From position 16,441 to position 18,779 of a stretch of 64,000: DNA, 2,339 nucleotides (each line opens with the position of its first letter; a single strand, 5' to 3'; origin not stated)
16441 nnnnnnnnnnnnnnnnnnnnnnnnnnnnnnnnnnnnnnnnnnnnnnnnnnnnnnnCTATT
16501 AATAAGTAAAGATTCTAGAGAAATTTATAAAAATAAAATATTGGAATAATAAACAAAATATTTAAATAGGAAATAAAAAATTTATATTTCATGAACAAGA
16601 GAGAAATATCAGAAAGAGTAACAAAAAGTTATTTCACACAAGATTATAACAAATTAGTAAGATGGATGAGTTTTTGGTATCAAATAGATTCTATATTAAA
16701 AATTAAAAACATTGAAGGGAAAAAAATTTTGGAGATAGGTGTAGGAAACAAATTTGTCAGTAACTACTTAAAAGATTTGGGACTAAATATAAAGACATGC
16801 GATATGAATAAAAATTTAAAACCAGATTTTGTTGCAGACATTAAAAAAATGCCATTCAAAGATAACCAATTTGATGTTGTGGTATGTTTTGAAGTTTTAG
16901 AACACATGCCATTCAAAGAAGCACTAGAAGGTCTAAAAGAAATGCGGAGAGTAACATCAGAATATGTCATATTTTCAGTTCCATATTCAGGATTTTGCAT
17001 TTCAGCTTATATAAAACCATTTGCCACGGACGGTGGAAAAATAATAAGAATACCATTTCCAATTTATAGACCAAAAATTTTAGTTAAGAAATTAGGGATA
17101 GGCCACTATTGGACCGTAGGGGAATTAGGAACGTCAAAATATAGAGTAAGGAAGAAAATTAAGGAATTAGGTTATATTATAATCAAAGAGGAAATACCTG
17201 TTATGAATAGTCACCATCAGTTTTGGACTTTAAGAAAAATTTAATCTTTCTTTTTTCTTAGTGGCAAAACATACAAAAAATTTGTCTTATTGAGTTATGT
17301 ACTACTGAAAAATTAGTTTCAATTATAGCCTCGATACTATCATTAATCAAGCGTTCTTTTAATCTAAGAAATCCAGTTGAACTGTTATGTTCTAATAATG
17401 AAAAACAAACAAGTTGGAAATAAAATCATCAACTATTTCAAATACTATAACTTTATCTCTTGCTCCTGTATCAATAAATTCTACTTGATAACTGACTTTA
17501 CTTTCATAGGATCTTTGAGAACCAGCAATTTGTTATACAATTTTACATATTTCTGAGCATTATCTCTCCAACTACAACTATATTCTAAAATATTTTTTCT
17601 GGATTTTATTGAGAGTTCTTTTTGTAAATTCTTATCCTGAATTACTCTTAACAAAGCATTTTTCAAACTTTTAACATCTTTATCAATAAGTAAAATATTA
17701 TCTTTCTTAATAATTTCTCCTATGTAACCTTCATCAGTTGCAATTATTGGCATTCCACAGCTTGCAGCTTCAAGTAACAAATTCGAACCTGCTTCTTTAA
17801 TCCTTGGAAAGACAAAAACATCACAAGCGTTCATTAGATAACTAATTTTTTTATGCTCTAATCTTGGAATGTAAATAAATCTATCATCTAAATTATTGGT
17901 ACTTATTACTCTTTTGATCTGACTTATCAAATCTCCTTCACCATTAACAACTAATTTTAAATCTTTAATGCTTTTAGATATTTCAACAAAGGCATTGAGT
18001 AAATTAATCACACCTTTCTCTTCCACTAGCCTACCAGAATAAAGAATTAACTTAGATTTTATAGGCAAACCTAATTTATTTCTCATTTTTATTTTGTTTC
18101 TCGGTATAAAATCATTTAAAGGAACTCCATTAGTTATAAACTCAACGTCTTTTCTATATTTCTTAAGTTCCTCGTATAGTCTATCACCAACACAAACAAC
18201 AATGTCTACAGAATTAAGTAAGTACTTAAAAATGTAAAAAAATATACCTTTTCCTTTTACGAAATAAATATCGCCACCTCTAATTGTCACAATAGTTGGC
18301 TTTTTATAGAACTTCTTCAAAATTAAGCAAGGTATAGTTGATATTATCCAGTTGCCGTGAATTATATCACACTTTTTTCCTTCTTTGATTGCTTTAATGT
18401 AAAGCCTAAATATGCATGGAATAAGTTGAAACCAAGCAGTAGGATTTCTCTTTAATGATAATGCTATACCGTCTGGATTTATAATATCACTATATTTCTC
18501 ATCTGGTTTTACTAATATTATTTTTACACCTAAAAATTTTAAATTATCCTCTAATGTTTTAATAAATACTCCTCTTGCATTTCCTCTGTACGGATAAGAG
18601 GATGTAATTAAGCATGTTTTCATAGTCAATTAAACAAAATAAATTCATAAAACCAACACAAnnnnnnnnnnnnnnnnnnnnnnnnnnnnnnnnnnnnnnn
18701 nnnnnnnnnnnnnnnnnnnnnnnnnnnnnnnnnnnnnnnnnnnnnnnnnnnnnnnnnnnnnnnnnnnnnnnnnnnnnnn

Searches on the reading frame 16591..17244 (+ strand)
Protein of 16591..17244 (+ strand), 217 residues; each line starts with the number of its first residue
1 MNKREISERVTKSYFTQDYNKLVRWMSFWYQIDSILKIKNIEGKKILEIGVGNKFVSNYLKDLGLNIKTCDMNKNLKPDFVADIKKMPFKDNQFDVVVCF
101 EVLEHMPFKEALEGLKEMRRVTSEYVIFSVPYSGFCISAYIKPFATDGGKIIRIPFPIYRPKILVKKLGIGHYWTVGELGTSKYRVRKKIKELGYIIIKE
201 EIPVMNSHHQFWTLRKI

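Call 35: search_protein_families(library=pfam, proteins=[window:16591-17244:+], max_evalue=0.001)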
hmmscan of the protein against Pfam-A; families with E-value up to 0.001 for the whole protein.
window:16591-17244:+ (217 aa): 5 families
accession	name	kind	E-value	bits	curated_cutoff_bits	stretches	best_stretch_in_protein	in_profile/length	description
PF08241.18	Methyltransf_11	-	2.1e-12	47.9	21.2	1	47-123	1-88/95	Methyltransferase domain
PF13649.12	Methyltransf_25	-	2.6e-08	34.9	27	1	80-122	51-93/97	Methyltransferase domain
PF13489.12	Methyltransf_23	-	8.2e-07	29.3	27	1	40-111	20-99/164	Methyltransferase domain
PF13847.12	Methyltransf_31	-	3.2e-06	27.3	27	1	81-130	60-109/145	Methyltransferase domain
PF08242.18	Methyltransf_12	-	0.00032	21.8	30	1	86-121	60-91/98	Methyltransferase domain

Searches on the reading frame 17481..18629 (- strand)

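Call 35: search_protein_families(library=pfam, proteins=[window:17481-18629:-], max_evalue=0.001)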
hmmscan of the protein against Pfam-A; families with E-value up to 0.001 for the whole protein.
window:17481-18629:- (382 aa): 4 families
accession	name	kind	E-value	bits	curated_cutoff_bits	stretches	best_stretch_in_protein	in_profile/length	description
PF00534.26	Glycos_transf_1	-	7.9e-32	110.6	26.4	1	180-345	3-171/172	Glycosyl transferases group 1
PF13692.12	Glyco_trans_1_4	-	2.6e-24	86.5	27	1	193-332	2-142/142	Glycosyl transferases group 1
PF13439.12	Glyco_transf_4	-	3.1e-11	44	28.5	1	22-172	7-169/170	Glycosyltransferase Family 4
PF20706.3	GT4-conflict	-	0.00018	21.1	26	1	137-310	143-323/385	Family 4 Glycosyltransferase in conflict systems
